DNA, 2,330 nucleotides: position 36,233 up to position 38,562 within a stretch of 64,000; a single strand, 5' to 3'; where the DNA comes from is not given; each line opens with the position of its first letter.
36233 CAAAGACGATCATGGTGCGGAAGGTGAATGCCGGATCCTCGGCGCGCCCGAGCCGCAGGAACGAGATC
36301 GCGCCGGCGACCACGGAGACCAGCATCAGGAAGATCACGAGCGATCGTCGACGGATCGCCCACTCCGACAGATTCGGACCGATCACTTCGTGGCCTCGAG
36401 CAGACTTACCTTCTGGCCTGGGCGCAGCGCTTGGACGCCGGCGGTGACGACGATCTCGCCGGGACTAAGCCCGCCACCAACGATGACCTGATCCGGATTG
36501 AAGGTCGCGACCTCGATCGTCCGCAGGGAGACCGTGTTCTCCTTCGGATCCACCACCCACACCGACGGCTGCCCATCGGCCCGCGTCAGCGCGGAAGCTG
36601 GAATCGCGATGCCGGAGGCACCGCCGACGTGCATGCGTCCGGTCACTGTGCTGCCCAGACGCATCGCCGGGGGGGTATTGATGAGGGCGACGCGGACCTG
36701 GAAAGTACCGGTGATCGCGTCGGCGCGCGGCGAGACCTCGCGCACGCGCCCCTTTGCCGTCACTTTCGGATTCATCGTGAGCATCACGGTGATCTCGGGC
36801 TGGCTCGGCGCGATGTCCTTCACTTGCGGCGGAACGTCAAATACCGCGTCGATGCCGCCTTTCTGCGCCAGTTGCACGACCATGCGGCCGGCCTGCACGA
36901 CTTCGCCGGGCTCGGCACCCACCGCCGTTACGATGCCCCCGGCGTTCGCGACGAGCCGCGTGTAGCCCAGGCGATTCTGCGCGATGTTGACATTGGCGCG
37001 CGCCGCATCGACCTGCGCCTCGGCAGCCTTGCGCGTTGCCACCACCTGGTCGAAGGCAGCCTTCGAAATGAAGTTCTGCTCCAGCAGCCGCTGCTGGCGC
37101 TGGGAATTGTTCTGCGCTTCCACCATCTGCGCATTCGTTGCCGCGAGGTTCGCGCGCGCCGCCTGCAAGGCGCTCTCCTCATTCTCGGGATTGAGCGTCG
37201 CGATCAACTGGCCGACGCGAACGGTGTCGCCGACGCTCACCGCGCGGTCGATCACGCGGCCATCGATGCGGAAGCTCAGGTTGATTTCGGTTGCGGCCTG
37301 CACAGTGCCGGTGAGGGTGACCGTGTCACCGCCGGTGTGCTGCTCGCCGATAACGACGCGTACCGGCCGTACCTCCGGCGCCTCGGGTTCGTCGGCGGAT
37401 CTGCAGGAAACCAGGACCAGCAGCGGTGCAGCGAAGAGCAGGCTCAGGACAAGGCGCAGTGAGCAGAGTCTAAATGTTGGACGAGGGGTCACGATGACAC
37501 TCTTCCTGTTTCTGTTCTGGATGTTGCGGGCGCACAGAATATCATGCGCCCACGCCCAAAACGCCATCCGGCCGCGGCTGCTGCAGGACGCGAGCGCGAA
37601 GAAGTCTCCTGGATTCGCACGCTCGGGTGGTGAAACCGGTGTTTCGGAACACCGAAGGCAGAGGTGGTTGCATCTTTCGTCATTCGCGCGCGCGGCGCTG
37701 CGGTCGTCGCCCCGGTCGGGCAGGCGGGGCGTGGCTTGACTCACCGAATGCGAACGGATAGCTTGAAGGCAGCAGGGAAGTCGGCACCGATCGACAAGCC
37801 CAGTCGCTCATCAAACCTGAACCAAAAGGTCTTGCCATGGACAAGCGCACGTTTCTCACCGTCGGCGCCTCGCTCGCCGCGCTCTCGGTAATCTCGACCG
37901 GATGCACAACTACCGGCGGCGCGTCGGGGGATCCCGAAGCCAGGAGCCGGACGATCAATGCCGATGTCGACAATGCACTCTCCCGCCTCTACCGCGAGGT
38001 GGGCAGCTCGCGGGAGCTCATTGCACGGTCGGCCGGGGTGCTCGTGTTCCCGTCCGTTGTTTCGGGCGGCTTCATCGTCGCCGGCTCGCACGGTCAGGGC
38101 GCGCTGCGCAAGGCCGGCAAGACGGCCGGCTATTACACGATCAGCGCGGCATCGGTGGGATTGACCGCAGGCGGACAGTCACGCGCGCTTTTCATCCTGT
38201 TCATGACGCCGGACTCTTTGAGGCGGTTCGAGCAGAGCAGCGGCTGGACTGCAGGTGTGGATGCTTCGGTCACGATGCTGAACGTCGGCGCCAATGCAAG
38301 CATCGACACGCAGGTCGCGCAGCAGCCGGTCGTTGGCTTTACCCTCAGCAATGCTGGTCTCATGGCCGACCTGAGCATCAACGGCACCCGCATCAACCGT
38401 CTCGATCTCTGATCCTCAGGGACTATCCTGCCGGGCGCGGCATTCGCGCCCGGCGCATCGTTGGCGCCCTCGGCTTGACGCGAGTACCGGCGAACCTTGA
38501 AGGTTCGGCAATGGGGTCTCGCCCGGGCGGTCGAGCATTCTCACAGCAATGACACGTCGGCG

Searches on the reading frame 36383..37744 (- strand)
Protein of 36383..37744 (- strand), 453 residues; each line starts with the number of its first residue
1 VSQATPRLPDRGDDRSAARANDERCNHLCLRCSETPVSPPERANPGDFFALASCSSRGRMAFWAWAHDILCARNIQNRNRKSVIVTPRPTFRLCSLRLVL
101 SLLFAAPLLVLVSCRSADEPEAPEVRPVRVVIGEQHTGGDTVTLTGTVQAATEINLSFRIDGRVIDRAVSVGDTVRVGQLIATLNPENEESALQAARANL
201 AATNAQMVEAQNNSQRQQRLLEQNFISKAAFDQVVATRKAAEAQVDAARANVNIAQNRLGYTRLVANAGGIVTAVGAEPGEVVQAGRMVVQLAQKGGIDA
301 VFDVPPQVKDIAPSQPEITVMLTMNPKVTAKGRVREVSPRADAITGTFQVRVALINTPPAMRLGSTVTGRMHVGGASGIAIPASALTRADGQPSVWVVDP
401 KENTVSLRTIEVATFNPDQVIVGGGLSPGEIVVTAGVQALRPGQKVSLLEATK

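Call 77: search_protein_families(library=pfam, proteins=[window:36383-37744:-], max_evalue=0.0001)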
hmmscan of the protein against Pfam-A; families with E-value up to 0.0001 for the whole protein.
window:36383-37744:- (453 aa): 2 families
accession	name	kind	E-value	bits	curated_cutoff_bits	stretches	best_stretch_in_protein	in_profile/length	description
PF16576.10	HlyD_D23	-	6.8e-13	48.8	30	1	141-363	5-210/214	Barrel-sandwich domain of CusB or HlyD membrane-fusion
PF13437.12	HlyD_3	-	2e-10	41.8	22.2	1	264-361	2-103/106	HlyD family secretion protein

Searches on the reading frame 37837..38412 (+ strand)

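Call 77: search_protein_families(library=pfam, proteins=[window:37837-38412:+], max_evalue=0.0001)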
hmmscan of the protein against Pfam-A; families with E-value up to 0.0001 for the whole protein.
window:37837-38412:+ (191 aa): 1 family
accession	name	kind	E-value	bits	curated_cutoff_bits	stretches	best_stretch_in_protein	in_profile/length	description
PF04366.17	Ysc84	-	2.7e-10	40.5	25.1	1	104-187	2-86/127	Las17-binding protein actin regulator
